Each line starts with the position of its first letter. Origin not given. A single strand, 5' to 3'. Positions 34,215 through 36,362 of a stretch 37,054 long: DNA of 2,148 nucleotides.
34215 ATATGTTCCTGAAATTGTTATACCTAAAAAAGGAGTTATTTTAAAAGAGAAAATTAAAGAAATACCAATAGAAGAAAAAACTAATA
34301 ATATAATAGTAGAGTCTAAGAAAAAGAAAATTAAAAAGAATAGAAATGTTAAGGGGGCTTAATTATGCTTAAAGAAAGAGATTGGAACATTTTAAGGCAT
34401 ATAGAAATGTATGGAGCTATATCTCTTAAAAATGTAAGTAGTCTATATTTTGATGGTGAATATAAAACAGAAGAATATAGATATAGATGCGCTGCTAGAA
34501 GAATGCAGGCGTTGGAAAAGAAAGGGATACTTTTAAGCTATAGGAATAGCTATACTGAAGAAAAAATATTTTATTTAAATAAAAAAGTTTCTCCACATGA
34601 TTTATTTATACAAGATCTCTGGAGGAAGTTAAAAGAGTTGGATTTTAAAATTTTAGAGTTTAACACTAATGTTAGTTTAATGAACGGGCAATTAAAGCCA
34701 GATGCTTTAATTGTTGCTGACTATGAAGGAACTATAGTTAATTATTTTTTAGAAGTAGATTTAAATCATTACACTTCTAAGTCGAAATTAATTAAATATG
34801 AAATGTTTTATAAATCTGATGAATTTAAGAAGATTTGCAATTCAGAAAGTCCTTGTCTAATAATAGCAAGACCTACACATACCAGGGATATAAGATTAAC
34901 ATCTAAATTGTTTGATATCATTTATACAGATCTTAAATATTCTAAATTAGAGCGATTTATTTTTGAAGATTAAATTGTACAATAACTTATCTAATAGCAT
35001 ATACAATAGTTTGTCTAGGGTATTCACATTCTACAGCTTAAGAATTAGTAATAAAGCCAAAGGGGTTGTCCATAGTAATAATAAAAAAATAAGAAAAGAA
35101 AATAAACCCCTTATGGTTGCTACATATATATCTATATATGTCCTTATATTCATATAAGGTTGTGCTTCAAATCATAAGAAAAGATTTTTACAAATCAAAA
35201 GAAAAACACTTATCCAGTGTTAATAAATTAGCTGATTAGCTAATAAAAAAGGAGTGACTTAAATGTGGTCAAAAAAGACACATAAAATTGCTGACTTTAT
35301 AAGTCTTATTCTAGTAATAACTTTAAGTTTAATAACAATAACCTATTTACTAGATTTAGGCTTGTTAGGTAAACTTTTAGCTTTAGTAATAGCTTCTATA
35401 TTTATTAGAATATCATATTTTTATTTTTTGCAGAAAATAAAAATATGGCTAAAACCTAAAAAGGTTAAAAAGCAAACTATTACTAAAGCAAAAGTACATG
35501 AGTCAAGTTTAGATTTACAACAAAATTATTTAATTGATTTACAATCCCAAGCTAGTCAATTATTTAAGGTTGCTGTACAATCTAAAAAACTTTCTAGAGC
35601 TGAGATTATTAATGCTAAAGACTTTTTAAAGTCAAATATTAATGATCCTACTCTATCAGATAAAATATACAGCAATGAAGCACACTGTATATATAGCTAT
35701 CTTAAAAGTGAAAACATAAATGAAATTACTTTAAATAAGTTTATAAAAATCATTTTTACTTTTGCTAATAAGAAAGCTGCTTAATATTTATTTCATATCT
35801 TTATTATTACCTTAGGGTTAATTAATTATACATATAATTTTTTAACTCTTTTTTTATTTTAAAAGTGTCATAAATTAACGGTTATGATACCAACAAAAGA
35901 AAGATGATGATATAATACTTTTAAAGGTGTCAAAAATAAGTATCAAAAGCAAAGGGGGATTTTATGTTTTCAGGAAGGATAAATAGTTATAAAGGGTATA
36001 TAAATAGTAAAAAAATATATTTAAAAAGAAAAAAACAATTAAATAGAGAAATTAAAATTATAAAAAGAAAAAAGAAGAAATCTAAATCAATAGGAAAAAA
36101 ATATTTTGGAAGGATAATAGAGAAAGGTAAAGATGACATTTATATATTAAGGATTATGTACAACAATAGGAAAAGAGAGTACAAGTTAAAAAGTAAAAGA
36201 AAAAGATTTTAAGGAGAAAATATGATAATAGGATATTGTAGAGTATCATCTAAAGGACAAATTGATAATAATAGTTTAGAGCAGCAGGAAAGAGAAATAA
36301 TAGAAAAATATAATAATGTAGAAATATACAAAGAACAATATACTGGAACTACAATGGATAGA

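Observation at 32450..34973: Post-lysis accessory operon: small membrane proteins, an FtsK/TcpA-like translocase and a replication-relaxation protein on a phage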

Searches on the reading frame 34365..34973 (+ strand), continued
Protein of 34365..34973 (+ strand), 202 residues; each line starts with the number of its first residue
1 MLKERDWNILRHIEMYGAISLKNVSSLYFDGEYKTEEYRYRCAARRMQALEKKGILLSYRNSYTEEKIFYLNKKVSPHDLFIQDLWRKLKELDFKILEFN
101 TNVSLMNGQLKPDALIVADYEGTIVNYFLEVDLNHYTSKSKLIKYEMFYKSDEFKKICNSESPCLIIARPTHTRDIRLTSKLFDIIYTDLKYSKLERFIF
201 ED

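Call 72: search_protein_families(library=pfam, alignment_id=A3, max_evalue=0.01)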
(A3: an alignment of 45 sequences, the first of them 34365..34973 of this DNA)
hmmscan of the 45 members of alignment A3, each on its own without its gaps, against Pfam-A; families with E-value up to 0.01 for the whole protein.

A. member 1, window:34365-34973:+ (202 aa): 0 families

B. families by the number of members that match (of 45 scanned): 7 families
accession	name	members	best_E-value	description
PF13814.12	Replic_Relax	33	1.3e-10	Replication-relaxation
PF15518.12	L_protein_N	1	0.00032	L protein N-terminus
PF18662.7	HTH_56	1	0.0017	Cch helix turn helix domain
PF21984.2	DnaD_N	1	0.0018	DnaD N-terminal domain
PF13412.12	HTH_24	1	0.0066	Winged helix-turn-helix DNA-binding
PF06054.18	CoiA_nuc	1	0.007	Competence protein CoiA, nuclease-like domain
PF12840.13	HTH_20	1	0.0083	Helix-turn-helix domain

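Call 78: find_homologous_proteins(query=A3, max_evalue=0.00001)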
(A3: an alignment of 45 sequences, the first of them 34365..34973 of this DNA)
Query A3 (45 sequences) (202 aa, profile of the alignment): 42 proteins with E <= 0.00001 among 1315 candidates.
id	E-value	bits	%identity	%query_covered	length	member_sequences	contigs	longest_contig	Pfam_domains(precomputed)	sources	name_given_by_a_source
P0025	6.1e-69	249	41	94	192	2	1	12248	-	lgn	-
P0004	1.7e-68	248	75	100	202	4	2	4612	PF13814.13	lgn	-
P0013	4.2e-68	247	70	100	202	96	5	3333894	-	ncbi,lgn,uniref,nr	ncbi:hypothetical protein ACSXBY_09495 [Clostridium perfringens]|uniref:hypothetical protein n=1 Tax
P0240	5.2e-68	246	39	99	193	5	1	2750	PF13814.13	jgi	jgi:DNA-binding Lrp family transcriptional regulator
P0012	3.8e-67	244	71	100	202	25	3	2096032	-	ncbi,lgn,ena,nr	ncbi:hypothetical protein LTX50_001499 [Clostridium perfringens]|nr:hypothetical protein [Clostridiu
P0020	4.0e-67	243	70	100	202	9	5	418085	PF13814.13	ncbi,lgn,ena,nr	ncbi:hypothetical protein EQZ09_16045 [Clostridium perfringens]|nr:hypothetical protein [Clostridium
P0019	1.0e-66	242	70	100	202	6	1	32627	PF13814.13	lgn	-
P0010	1.8e-66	241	73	100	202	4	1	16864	PF13814.13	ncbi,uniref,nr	ncbi:hypothetical protein [Clostridium perfringens]|uniref:hypothetical protein n=1 Tax=Clostridium 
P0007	3.7e-66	240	73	100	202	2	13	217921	PF13814.13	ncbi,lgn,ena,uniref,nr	ncbi:hypothetical protein QYB54_002304 [Clostridium perfringens]|uniref:hypothetical protein n=1 Tax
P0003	5.3e-66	240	76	100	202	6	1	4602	PF13814.13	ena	-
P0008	7.1e-66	239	74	100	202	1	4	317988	PF13814.13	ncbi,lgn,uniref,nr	ncbi:hypothetical protein [Clostridium perfringens]|uniref:hypothetical protein n=1 Tax=Clostridium 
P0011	9.3e-66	239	72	100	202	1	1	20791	PF13814.13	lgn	-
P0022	1.3e-65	239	68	100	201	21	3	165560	PF13814.13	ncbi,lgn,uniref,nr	ncbi:hypothetical protein [Clostridium perfringens]|uniref:hypothetical protein n=1 Tax=Clostridium 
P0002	1.3e-65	239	81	100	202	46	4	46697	-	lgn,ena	-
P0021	1.6e-65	238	67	100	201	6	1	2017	PF13814.13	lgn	-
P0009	4.0e-65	237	73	100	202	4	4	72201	PF13814.13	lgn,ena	-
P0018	5.0e-65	237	71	100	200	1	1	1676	PF13814.13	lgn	-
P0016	6.3e-65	236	72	100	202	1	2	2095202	PF13814.13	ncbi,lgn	-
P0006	8.1e-65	236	74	100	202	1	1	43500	PF13814.13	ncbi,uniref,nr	ncbi:hypothetical protein [Clostridium perfringens]|uniref:hypothetical protein n=1 Tax=Clostridium 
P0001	1.2e-64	235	99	100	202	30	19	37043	PF13814.13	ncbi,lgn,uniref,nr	ncbi:hypothetical protein [Clostridium perfringens]|uniref:hypothetical protein n=1 Tax=Clostridium 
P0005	1.8e-64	235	76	100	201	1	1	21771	PF13814.13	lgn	-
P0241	6.1e-64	233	37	100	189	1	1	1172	PF13814.13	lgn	-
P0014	1.1e-63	232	72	100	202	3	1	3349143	PF13814.13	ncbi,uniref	ncbi:hypothetical protein [Clostridium perfringens]|uniref:hypothetical protein n=1 Tax=Clostridium 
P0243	1.5e-57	212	28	93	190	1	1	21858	-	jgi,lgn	jgi:hypothetical protein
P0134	7.4e-56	207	29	88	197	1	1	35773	-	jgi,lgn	jgi:hypothetical protein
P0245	2.4e-54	202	41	99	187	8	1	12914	PF13814.13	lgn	-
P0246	6.3e-54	200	26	89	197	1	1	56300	-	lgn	-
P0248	4.8e-52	194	39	99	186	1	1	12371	PF13814.13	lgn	-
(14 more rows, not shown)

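Call 79: find_encoding_contigs(protein=P0134, flank=10000, max_places=1)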
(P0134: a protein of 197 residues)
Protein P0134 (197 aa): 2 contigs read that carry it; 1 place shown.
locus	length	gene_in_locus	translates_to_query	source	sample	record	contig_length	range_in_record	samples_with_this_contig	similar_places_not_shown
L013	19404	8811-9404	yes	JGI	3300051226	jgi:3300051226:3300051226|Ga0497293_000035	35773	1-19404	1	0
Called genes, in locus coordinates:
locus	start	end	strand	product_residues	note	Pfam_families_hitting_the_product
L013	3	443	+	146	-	?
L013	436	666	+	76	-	-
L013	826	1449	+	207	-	PF00239:Resolvase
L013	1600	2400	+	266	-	-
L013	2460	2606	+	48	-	-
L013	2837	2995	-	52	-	-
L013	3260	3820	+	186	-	PF00300:His_Phos_1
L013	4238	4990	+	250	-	PF00142:Fer4_NifH (faint), PF01656:CbiA, PF02374:ArsA_ATPase (weak), PF06564:CBP_BcsQ, PF09140:MipZ, PF10609:ParA (weak), PF13614:AAA_31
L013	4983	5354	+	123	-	-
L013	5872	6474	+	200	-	-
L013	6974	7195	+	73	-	-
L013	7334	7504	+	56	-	-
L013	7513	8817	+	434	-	PF01580:FtsK_SpoIIIE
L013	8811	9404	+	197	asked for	-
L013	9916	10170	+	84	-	-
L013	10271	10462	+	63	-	-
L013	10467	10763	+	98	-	-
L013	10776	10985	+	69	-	-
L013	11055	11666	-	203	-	-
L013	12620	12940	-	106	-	PF12728:HTH_17 (faint)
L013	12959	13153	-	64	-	PF12728:HTH_17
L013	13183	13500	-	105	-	-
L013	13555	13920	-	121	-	-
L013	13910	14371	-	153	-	PF12844:HTH_19 (weak), PF01381:HTH_3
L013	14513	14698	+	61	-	PF12844:HTH_19, PF01381:HTH_3, PF13443:HTH_26, PF13560:HTH_31 (weak)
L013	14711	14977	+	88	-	-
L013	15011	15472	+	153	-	-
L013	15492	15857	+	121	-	-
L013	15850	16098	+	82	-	-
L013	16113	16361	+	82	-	-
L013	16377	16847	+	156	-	-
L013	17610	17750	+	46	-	-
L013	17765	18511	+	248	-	-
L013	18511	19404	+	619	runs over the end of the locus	PF01807:Zn_ribbon_DnaG, PF13155:Toprim_2, PF13662:Toprim_4 (weak), PF03796:DnaB_C, PF06745:ATPase (weak), PF13481:AAA_25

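Call 80: find_encoding_contigs(protein=P0246, flank=10000, max_places=1)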
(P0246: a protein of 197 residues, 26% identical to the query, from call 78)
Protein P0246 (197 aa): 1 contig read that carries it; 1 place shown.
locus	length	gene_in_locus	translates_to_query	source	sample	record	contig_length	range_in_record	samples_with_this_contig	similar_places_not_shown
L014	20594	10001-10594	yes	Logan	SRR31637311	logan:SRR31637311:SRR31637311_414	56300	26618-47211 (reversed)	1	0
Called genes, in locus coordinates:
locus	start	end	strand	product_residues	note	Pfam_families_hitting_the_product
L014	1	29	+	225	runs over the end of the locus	-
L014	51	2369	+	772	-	PF14528:LAGLIDADG_3 (weak), PF00004:AAA (weak), PF17866:AAA_lid_6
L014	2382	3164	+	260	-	-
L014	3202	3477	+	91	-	-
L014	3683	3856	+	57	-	-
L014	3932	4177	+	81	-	-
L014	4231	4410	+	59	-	-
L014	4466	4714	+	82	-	-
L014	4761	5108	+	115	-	-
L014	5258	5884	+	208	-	PF20038:HTH_59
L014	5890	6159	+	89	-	PF21779:DUF6874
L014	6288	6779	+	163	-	-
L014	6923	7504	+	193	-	-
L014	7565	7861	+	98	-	-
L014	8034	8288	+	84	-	-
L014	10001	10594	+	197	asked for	-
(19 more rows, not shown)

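Call 81: find_encoding_contigs(protein=P0243, flank=10000, max_places=1)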
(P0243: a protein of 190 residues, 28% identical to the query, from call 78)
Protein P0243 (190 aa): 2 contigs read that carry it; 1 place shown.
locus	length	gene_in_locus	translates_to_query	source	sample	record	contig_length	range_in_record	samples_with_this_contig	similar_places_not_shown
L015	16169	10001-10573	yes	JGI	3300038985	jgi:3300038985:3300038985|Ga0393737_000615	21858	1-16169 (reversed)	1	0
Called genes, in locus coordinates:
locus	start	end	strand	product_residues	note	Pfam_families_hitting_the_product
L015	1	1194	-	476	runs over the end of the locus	PF23023:Anti-Pycsar_Apyc1 (weak), PF00753:Lactamase_B, PF19583:ODP (faint), PF10996:Beta-Casp, PF07521:RMMBL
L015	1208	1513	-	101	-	-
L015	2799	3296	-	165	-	PF20120:DUF6510 (faint), PF13392:HNH_3 (weak)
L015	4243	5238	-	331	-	PF27386:YonJ_N (weak)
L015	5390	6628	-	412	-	-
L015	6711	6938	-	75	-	-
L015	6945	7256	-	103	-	-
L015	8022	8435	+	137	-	-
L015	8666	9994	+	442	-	PF01580:FtsK_SpoIIIE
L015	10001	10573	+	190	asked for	-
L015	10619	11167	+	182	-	-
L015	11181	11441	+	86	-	-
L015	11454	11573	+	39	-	-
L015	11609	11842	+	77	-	-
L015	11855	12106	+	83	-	-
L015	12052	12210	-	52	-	-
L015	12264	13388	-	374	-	PF00589:Phage_integrase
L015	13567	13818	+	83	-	-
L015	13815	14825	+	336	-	PF00091:Tubulin, PF22340:TubZ_C_3 (weak)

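Call 98: find_encoding_contigs(protein=P0004, flank=5000, max_places=3)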
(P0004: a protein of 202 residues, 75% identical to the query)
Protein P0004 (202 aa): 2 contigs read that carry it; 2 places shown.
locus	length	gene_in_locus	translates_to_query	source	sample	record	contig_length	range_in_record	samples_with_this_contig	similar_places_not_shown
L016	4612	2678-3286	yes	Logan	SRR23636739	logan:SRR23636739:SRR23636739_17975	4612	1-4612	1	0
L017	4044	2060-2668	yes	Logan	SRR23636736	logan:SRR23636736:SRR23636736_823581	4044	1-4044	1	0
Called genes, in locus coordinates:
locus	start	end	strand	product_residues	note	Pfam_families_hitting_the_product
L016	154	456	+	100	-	-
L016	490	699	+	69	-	PF12844:HTH_19 (weak), PF01381:HTH_3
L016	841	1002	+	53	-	-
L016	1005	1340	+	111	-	-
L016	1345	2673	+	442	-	-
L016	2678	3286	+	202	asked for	PF13814:Replic_Relax (faint)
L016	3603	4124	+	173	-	-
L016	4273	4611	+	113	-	?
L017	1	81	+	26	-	?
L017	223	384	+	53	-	-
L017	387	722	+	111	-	-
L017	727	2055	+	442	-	-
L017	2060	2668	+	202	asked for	PF13814:Replic_Relax (faint)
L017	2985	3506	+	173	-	-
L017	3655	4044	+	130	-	?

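Call 99: find_encoding_contigs(protein=P0003, flank=5000, max_places=3)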
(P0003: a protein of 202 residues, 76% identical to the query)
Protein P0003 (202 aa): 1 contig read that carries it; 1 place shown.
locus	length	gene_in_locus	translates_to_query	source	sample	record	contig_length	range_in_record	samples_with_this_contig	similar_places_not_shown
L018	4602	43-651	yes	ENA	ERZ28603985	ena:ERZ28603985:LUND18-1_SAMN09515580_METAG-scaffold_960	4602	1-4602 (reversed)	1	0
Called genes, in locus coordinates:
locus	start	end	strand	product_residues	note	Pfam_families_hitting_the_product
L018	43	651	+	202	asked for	PF13814:Replic_Relax (faint)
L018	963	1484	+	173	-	-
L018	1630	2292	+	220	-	-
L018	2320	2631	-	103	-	PF12844:HTH_19, PF13560:HTH_31, PF01381:HTH_3, PF13443:HTH_26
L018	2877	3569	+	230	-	PF01844:HNH, PF14279:HNH_5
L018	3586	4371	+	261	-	PF01844:HNH, PF14279:HNH_5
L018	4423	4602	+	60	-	?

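Call 107: search_protein_families(library=pfam, proteins=[L015:10001-10573:+], max_evalue=0.01)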
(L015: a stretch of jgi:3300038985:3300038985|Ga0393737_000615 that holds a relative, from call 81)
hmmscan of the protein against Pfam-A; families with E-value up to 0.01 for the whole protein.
L015:10001-10573:+ (190 aa): 1 family
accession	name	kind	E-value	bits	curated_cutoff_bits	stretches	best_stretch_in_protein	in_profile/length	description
PF18954.5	DUF5697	-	0.0093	16.5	27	0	5-53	1-52/161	Family of unknown function (DUF5697)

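Call 113: search_solved_structures(query=A3, max_evalue=1)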
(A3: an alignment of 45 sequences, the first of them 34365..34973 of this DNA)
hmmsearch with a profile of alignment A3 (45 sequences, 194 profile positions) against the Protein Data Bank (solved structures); distinct sequences matched with E-value up to 1: 3.
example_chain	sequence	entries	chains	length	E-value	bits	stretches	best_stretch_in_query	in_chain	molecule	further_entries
1i1g_A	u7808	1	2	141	0.48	13.1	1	1-63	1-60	TRANSCRIPTIONAL REGULATOR LRPA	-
3jbn_AW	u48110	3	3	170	0.88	12.3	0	26-57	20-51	60S ribosomal protein uL22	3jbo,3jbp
8tpu_AW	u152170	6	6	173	0.9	12.2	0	26-57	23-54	60S ribosomal protein L17, putative | 60S ribosomal protein L17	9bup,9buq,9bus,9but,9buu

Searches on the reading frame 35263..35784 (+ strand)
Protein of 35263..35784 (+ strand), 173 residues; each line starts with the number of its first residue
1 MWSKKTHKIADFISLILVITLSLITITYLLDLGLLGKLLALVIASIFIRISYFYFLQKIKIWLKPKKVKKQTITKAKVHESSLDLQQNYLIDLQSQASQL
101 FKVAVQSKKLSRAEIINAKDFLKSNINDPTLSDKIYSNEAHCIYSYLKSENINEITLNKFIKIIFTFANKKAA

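Call 5: search_protein_families(library=pfam, proteins=[window:35263-35784:+], max_evalue=0.1)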
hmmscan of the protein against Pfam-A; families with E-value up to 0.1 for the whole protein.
window:35263-35784:+ (173 aa): 1 family
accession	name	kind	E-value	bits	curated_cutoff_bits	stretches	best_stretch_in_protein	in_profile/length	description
PF20451.3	Calmod_bind_M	-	0.067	14.2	24.5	0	106-131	18-43/67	Calmodulin binding protein central domain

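Call 6: search_protein_families(library=phrogs, proteins=[window:35263-35784:+], max_evalue=0.01)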
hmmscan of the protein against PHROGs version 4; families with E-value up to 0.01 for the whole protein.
window:35263-35784:+ (173 aa): 1 family
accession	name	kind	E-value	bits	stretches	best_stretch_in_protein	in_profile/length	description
phrog_20704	-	unknown function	0.00011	23.4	1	68-168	14-115/130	-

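Call 8: search_protein_families(library=ncbifam, proteins=[window:35263-35784:+], max_evalue=0.1)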
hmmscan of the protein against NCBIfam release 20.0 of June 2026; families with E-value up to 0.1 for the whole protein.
window:35263-35784:+ (173 aa): 1 family
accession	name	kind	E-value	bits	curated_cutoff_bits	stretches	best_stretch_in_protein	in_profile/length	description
NF007431.0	PRK09977.1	equivalog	0.03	13.9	214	1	21-91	107-181/215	MgtC/SapB family protein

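Call 62: search_protein_families(library=padloc, proteins=[window:35263-35784:+], max_evalue=0.1)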
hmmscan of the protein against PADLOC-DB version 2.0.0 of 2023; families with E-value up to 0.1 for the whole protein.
window:35263-35784:+ (173 aa): 0 families

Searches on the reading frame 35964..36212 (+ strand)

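Call 5: search_protein_families(library=pfam, proteins=[window:35964-36212:+], max_evalue=0.1)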
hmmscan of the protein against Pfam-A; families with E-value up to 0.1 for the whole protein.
window:35964-36212:+ (82 aa): 0 families

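Call 6: search_protein_families(library=phrogs, proteins=[window:35964-36212:+], max_evalue=0.01)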
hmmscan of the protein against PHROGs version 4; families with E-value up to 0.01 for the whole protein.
window:35964-36212:+ (82 aa): 1 family
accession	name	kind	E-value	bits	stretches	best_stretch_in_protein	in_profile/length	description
phrog_36231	-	unknown function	0.0051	17.9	1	4-56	47-100/117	-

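Call 8: search_protein_families(library=ncbifam, proteins=[window:35964-36212:+], max_evalue=0.1)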
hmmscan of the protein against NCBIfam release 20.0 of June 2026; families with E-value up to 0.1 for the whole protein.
window:35964-36212:+ (82 aa): 0 families

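Call 62: search_protein_families(library=padloc, proteins=[window:35964-36212:+], max_evalue=0.1)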
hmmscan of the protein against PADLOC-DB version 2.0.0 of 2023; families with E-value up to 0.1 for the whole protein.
window:35964-36212:+ (82 aa): 1 family
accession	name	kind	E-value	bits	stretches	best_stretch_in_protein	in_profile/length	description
PDLC01066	Cmr7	-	0.084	10.9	1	12-68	96-145/159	Cmr7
